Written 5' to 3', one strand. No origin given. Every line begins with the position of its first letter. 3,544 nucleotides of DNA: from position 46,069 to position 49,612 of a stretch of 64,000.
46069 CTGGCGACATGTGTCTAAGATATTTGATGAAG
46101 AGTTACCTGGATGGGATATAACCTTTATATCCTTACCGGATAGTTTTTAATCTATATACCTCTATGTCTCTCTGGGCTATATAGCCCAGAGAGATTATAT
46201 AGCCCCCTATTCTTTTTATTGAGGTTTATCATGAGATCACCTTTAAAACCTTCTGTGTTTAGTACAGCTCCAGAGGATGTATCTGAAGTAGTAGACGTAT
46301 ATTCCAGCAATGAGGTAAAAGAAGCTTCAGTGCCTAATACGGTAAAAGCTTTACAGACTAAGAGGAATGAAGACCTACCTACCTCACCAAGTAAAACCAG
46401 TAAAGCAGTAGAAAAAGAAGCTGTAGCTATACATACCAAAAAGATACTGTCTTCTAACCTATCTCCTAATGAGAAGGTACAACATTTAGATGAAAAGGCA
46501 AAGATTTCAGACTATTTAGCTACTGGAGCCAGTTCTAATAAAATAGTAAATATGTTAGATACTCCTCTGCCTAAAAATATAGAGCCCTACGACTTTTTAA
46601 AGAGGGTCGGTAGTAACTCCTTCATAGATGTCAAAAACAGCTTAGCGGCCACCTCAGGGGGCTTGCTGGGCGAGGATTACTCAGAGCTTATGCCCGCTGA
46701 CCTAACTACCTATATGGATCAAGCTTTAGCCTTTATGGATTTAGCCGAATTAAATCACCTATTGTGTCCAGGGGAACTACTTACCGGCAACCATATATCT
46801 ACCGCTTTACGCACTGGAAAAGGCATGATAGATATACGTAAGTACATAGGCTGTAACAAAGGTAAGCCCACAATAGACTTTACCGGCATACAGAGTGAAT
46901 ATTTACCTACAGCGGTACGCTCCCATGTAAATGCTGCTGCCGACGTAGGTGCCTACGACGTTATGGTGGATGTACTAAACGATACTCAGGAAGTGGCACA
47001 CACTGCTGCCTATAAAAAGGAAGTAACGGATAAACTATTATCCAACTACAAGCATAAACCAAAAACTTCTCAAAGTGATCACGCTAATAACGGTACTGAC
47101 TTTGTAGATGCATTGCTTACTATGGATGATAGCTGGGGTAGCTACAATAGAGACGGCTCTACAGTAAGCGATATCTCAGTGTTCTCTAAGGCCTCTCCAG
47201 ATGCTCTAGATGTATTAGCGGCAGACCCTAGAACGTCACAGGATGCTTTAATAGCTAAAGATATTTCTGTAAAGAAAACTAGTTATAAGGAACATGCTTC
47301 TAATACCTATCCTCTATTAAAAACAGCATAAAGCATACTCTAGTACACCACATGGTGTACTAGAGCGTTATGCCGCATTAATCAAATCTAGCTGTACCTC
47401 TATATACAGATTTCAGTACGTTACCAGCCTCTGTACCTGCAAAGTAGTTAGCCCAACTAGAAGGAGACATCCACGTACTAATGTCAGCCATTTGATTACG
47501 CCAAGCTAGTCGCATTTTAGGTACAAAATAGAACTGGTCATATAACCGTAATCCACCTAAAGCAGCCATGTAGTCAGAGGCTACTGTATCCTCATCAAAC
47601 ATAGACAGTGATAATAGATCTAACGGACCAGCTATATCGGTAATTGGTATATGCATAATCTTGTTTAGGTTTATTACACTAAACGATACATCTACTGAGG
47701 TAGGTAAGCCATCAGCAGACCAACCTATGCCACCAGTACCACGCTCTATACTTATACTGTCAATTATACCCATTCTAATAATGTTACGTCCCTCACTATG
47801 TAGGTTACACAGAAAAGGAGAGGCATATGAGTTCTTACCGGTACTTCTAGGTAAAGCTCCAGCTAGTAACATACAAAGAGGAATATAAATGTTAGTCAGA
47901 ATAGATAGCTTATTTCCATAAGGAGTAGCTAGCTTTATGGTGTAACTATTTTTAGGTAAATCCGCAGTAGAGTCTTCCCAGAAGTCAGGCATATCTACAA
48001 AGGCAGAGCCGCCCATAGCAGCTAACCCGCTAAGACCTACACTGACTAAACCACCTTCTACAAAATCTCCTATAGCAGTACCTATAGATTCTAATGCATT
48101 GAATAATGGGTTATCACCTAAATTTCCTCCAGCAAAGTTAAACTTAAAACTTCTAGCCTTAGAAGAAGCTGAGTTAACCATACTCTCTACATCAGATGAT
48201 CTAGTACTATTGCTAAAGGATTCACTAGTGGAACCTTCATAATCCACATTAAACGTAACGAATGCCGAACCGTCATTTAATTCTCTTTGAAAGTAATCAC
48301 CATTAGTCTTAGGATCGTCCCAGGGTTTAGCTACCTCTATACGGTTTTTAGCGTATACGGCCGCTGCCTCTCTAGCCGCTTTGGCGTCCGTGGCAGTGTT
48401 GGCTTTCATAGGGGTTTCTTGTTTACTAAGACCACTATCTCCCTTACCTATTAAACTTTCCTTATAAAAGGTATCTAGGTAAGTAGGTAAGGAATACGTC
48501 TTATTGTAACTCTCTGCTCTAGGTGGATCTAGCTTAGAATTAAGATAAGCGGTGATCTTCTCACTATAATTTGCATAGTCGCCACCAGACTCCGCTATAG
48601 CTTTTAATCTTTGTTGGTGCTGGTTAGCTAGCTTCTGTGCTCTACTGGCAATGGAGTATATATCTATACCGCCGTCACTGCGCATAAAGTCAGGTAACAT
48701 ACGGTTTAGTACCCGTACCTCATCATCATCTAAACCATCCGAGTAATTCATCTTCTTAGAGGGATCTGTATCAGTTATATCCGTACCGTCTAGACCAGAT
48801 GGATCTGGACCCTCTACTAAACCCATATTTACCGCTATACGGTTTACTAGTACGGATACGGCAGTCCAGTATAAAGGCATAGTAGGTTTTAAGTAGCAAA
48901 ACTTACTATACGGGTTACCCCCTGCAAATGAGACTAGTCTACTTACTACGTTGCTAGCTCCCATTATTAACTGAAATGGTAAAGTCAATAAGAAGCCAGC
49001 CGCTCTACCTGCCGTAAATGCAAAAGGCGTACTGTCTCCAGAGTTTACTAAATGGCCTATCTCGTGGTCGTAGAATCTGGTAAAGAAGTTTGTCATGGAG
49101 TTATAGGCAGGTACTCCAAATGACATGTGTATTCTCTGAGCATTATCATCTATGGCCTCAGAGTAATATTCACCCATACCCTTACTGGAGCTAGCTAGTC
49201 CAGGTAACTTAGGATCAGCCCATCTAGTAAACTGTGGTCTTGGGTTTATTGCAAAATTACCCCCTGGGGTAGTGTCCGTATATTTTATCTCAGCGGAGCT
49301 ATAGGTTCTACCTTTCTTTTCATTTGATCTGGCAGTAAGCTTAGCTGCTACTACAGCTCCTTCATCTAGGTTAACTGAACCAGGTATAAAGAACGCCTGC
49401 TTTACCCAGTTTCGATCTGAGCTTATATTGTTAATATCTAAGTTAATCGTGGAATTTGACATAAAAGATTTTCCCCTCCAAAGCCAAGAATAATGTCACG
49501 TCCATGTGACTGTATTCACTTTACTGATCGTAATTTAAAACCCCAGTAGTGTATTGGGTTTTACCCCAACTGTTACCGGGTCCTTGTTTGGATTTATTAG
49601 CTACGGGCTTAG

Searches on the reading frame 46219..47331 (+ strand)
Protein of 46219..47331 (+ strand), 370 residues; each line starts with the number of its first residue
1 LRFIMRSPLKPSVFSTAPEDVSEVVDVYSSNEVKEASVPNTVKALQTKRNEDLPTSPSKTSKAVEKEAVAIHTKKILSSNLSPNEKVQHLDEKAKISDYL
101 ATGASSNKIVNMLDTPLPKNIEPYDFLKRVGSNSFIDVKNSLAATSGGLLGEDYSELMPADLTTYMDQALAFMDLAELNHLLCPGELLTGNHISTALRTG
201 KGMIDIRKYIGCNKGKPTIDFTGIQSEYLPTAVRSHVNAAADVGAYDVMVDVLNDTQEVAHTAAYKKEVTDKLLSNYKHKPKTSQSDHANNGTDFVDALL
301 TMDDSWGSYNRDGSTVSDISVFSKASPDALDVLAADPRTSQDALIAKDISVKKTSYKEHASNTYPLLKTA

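Call 20: search_protein_families(library=phrogs, proteins=[window:46219-47331:+], max_evalue=0.00001)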
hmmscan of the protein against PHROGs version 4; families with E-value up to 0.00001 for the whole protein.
window:46219-47331:+ (370 aa): 1 family
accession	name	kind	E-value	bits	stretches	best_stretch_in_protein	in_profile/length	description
phrog_5028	-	unknown function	2.6e-08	34.6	1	247-366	243-358/361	-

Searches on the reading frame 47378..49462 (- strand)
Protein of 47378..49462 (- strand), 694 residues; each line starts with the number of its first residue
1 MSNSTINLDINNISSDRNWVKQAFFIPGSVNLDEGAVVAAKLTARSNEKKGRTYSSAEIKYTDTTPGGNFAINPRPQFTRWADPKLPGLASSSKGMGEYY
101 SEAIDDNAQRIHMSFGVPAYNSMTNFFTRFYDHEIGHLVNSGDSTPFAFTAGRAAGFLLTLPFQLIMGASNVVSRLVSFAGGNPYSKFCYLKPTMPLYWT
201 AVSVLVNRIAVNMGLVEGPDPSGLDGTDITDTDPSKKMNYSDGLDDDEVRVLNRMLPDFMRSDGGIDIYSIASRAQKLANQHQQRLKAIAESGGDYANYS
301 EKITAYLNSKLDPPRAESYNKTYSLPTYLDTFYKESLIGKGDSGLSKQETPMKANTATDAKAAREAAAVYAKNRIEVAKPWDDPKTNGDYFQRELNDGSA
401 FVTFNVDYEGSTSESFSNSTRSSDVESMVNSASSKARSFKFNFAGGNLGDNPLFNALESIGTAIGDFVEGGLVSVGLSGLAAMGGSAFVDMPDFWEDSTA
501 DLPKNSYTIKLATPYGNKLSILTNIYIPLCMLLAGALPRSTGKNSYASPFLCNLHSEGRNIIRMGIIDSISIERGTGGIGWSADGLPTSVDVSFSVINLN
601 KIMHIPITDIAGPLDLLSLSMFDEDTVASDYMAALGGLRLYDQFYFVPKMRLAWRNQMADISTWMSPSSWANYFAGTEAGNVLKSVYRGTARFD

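Call 19: search_protein_families(library=phrogs, proteins=[window:47378-49462:-], max_evalue=0.00001)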
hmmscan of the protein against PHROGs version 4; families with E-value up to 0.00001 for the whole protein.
window:47378-49462:- (694 aa): 2 families
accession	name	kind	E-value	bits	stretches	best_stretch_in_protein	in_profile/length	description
phrog_3181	-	unknown function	8.1e-192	640.4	1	14-692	6-702/703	-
phrog_20401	-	head and packaging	2.2e-25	90.3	1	403-641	204-433/473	virion structural protein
